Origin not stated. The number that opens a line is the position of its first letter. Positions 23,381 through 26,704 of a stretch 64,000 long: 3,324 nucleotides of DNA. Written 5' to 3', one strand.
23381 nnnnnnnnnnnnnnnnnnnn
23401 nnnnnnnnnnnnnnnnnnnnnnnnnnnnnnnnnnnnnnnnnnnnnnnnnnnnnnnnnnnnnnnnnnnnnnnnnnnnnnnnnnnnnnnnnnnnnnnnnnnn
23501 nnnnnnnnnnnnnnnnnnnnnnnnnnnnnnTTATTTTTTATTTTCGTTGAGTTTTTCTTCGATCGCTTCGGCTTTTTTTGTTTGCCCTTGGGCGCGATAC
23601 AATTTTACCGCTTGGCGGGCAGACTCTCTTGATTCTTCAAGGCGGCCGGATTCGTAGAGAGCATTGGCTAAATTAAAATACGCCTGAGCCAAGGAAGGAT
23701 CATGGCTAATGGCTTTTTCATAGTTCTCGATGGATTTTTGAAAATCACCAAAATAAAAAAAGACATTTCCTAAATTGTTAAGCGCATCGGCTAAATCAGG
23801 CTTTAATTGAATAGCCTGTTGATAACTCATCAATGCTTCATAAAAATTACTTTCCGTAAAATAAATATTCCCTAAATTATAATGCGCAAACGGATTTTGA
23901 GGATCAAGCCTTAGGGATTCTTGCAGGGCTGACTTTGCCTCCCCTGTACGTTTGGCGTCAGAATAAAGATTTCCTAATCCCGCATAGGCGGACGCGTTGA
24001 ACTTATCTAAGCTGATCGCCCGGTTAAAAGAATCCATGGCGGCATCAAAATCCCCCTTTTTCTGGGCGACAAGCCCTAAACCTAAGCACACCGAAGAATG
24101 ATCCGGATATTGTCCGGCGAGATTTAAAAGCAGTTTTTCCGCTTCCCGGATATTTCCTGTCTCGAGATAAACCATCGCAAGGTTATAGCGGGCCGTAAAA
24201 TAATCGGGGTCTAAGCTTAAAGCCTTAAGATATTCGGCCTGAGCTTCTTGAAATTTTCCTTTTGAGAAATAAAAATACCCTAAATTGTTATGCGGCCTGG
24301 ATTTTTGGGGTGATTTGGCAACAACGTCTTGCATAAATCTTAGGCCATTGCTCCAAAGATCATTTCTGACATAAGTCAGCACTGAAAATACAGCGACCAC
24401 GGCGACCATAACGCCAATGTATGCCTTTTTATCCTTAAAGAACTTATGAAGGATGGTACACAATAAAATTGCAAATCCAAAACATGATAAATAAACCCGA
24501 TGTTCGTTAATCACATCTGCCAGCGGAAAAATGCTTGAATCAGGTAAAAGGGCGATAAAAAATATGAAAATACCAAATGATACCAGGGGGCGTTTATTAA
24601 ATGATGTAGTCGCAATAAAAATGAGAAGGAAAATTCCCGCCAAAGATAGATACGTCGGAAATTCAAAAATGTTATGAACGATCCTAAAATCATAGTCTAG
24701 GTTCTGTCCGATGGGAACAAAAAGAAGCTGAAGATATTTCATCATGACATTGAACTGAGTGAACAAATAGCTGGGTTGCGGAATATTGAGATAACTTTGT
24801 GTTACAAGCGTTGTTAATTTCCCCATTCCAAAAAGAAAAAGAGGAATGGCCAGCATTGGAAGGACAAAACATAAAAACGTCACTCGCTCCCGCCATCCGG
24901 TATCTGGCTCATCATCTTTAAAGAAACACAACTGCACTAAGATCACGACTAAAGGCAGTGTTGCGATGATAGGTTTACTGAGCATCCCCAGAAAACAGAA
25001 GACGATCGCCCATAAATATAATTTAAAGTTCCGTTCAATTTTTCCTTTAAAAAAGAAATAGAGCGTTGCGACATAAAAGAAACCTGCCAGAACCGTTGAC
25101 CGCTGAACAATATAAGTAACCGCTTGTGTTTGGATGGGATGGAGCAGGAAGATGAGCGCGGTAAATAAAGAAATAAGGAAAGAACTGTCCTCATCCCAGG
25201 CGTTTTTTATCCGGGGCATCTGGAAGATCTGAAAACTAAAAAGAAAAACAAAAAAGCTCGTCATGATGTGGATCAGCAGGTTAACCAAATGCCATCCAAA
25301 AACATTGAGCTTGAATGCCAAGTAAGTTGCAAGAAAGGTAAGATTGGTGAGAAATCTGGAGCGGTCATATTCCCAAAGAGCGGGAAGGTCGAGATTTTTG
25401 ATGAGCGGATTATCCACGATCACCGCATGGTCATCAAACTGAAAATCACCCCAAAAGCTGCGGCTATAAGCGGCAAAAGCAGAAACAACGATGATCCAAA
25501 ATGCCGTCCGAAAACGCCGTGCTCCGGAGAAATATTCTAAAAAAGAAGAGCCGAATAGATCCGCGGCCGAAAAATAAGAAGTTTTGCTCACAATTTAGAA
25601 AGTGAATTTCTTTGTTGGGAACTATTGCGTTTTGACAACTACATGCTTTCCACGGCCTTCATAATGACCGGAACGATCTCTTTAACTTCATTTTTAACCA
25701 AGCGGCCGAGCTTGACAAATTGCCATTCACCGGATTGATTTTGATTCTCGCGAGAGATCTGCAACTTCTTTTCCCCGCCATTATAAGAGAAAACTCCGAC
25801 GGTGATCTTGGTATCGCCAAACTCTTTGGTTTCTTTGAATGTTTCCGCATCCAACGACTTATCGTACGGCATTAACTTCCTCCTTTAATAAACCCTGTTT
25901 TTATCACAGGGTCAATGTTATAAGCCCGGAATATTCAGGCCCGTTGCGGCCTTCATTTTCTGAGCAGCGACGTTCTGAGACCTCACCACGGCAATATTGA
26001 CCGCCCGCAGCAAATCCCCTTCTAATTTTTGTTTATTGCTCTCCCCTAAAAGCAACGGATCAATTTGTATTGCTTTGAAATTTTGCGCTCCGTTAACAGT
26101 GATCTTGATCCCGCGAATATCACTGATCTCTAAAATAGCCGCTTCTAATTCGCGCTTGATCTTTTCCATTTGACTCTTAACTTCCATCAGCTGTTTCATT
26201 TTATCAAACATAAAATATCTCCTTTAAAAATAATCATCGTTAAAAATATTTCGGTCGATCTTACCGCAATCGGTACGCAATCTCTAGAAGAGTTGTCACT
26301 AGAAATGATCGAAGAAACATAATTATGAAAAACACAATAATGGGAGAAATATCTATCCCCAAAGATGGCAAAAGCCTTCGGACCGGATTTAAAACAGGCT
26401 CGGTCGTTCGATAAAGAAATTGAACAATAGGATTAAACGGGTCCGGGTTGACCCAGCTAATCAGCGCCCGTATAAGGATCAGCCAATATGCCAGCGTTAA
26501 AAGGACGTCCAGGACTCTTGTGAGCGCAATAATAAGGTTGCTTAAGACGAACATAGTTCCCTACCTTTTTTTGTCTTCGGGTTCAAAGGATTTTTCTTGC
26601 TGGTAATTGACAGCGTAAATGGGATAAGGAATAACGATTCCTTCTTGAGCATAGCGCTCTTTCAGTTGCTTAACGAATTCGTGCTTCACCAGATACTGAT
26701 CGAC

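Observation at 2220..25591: Five paralogous TMTC/DUF1736-like GT-C membrane proteins with TPR arrays, as a candidate bacterial TPR-guided periplasmic glycosylation system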

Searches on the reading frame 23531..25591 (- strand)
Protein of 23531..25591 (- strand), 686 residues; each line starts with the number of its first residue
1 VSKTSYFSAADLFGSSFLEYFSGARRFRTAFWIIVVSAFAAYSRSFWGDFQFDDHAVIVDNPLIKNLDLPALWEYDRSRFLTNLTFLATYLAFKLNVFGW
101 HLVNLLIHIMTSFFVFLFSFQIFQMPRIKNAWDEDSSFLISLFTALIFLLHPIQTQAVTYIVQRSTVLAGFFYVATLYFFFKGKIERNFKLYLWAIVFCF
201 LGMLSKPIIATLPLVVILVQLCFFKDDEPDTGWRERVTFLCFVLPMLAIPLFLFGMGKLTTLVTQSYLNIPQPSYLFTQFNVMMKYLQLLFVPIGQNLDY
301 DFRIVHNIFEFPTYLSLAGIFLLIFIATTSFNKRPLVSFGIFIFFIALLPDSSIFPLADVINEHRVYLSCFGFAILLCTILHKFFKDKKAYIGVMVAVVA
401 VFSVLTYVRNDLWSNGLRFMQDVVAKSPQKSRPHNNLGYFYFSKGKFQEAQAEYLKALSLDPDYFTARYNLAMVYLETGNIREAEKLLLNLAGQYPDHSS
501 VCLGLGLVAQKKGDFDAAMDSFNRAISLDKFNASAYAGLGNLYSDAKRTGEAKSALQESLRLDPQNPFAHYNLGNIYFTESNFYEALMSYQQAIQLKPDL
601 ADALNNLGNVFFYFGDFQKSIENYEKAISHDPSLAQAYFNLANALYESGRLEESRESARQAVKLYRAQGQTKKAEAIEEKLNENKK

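Call 3: search_protein_families(library=pfam, proteins=[window:23531-25591:-], max_evalue=0.01)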
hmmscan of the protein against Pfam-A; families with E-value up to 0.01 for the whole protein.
window:23531-25591:- (686 aa): 27 families (the best 25 are shown)
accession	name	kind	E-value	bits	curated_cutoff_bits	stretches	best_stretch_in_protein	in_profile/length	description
PF00515.34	TPR_1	-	7.6e-48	158.9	27.8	6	601-633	1-33/34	Tetratricopeptide repeat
PF07719.23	TPR_2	-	1.7e-43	143.6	27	6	434-464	4-34/34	Tetratricopeptide repeat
PF13414.12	TPR_11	-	2.7e-43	145.8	26.8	5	438-479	1-42/42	TPR repeat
PF13181.12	TPR_8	-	2.7e-41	136.6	25.7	6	434-464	4-34/34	Tetratricopeptide repeat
PF13431.12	TPR_17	-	3e-34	114.8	24.4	3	454-485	2-33/34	Tetratricopeptide repeat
PF13424.12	TPR_12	-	4e-32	110.7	30.1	5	599-667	1-77/77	Tetratricopeptide repeat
PF13432.12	TPR_16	-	2.7e-30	104.8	32.7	4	606-665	2-61/65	Tetratricopeptide repeat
PF14559.12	TPR_19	-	8.6e-28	96.9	25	4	442-499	2-59/68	Tetratricopeptide repeat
PF13428.12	TPR_14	-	3e-21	74.2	23.5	1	535-575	3-43/44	Tetratricopeptide repeat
PF13374.12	TPR_10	-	1.8e-18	66.4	27.5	1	635-666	2-33/42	Tetratricopeptide repeat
PF13176.12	TPR_7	-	7.9e-16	57.2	27.9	0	502-529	2-31/36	Tetratricopeptide repeat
PF23914.1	TPR_CcmH_CycH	-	2e-14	54.1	42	2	504-598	55-152/158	Cytochrome c-type biogenesis protein H TPR domain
PF13174.12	TPR_6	-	6.8e-13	48.8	26.3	1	467-498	2-33/33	Tetratricopeptide repeat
PF24575.1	TPR_Slam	-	1e-11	45.6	35.2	2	615-656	61-102/104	Surface lipoprotein assembly modifier, N-terminal TPR repeats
PF13371.12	TPR_9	-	1.7e-11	44.4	35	1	573-637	1-65/73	Tetratricopeptide repeat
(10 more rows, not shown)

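Call 7: search_protein_families(library=ncbifam, proteins=[window:23531-25591:-], max_evalue=0.1)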
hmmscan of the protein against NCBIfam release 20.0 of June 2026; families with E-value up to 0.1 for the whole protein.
window:23531-25591:- (686 aa): 43 families (the best 25 are shown)
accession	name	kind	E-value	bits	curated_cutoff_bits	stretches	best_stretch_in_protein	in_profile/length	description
TIGR02917.1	PEP_TPR_lipo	equivalog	2.1e-34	118.6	312.2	2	399-599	433-633/899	XrtA/PEP-CTERM system TPR-repeat protein PrsT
NF040959.1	MamA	equivalog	4.9e-28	98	200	2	414-546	54-186/204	magnetosome protein MamA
TIGR02521.1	type_IV_pilW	equivalog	1.2e-25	90.4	154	3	533-671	31-171/234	type IV pilus biogenesis/stability protein PilW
NF033762.1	social_mot_Tgl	equivalog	1e-24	87.3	225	2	416-552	50-189/252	social motility TPR repeat lipoprotein Tgl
NF033758.1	gliding_GltE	equivalog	2e-21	76.5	225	1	435-664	90-319/411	adventurous gliding motility TPR repeat lipoprotein GltE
NF033920.0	C39_PA2778_fam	equivalog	8.3e-20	71.3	150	4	607-664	196-253/255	PA2778 family cysteine peptidase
NF002725.1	PRK02603.1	equivalog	2.5e-17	63.4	143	3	568-667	36-138/173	photosystem I assembly protein Ycf3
NF047507.1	TPR_BatC_Lepto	exception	6.2e-17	61.8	175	3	426-472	91-137/214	TPR repeat-containing protein BatC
NF047371.1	FlcA_CTERM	equivalog_domain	1e-15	57.3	300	2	435-527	442-535/646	periplasmic flagellar collar protein FlcA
NF008391.2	PRK11189.1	equivalog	1.5e-15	57.5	250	3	570-658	68-156/297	lipoprotein NlpI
TIGR02552.1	LcrH_SycD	equivalog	2.5e-15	56.4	104.8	3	452-568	5-122/136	SycD/LcrH family type III secretion system chaperone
TIGR03939.1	PGA_TPR_OMP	equivalog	5e-15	54.8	366.65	2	414-501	412-499/800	poly-beta-1,6 N-acetyl-D-glucosamine export porin PgaA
TIGR00990.1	3a0801s09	subfamily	2.4e-14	52.9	757.25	2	512-653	378-519/615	mitochondrial import receptor subunit TOM70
TIGR00540.1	TPR_hemY_coli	hypoth_equivalog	7e-12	44.8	142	3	556-627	315-385/385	heme biosynthesis-associated TPR protein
NF007692.0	PRK10370.1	equivalog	5.3e-11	42.5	306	1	544-616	58-130/206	heme lyase NrfEFG subunit NrfG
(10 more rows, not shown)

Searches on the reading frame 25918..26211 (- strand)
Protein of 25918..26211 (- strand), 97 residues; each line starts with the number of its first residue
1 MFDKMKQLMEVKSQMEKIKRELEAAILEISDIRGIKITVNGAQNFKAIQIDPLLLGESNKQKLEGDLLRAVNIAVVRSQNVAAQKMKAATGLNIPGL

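Call 70: search_protein_families(library=pfam, proteins=[window:25918-26211:-], max_evalue=0.01)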
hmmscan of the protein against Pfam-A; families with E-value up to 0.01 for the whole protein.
window:25918-26211:- (97 aa): 1 family
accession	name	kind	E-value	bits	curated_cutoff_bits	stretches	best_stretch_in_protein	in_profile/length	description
PF02575.21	YbaB_DNA_bd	-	1.6e-13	51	25.5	1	5-91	1-88/91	YbaB/EbfC DNA-binding family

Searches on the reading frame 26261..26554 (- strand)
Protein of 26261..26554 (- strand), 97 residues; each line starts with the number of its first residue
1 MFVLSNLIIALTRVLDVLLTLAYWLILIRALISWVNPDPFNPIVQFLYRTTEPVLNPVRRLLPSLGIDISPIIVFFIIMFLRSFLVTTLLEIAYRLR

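Call 70: search_protein_families(library=pfam, proteins=[window:26261-26554:-], max_evalue=0.01)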
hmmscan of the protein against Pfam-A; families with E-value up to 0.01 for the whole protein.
window:26261-26554:- (97 aa): 1 family
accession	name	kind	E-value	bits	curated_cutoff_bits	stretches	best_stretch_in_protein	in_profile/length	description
PF02325.22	YGGT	-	9.4e-24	84.1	27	1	17-85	2-70/70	YGGT family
